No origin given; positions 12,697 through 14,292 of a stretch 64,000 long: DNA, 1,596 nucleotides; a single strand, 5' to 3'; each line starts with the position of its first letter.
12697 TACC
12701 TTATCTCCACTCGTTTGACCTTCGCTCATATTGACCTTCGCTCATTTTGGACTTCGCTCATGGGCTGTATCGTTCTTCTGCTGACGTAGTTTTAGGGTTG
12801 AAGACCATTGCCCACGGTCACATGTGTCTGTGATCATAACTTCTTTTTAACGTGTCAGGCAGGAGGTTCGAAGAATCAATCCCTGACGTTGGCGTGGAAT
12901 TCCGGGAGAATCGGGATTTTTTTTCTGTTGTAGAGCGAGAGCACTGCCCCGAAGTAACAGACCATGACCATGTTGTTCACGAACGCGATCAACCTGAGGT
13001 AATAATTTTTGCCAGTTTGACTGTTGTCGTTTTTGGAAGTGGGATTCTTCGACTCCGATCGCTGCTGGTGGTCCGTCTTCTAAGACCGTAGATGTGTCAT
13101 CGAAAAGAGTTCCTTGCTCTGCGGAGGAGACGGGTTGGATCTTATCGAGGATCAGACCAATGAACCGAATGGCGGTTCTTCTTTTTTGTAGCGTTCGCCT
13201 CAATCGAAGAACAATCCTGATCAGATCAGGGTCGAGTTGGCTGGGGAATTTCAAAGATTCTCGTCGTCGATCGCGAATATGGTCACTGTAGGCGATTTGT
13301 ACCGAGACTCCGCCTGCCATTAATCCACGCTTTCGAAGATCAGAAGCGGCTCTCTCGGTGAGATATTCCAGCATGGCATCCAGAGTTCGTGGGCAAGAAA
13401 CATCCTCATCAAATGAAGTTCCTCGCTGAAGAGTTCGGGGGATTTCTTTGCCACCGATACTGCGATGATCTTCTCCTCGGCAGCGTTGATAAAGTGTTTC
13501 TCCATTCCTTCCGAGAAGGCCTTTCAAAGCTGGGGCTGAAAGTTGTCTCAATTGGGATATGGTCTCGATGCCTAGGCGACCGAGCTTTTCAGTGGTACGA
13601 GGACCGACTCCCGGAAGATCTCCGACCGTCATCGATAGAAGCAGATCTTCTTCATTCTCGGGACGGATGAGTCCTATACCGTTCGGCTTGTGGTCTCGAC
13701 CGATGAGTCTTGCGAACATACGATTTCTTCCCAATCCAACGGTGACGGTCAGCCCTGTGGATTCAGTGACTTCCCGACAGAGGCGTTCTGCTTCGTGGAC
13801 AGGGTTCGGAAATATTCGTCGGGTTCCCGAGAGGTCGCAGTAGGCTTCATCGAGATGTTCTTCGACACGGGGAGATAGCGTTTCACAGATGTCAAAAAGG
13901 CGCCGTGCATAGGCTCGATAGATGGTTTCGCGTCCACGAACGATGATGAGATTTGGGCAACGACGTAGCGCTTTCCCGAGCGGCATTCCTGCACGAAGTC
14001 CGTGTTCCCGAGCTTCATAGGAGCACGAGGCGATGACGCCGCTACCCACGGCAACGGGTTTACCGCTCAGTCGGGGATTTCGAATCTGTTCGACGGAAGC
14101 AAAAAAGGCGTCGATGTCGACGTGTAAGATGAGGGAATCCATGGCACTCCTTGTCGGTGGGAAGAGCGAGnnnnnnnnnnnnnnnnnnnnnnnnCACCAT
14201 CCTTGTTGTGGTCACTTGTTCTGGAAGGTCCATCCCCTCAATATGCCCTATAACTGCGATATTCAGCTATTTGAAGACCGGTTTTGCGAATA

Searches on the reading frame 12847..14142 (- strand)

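Call 28: search_protein_families(library=pfam, proteins=[window:12847-14142:-], max_evalue=0.001)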
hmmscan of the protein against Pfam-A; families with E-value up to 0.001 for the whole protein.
window:12847-14142:- (431 aa): 4 families
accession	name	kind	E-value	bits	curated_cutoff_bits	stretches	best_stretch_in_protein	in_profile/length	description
PF00817.25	IMS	-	2.2e-40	138.4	23.2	1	8-147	1-146/148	impB/mucB/samB family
PF11799.13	IMS_C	-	3e-16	60.2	20.7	1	238-345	4-108/109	impB/mucB/samB family C-terminal domain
PF21999.2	IMS_HHH_1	-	1.8e-13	51.2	27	1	175-225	2-53/53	DNA polymerase-iota, thumb domain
PF11798.14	IMS_HHH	-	0.0008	20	24.4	0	161-192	1-32/32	IMS family HHH motif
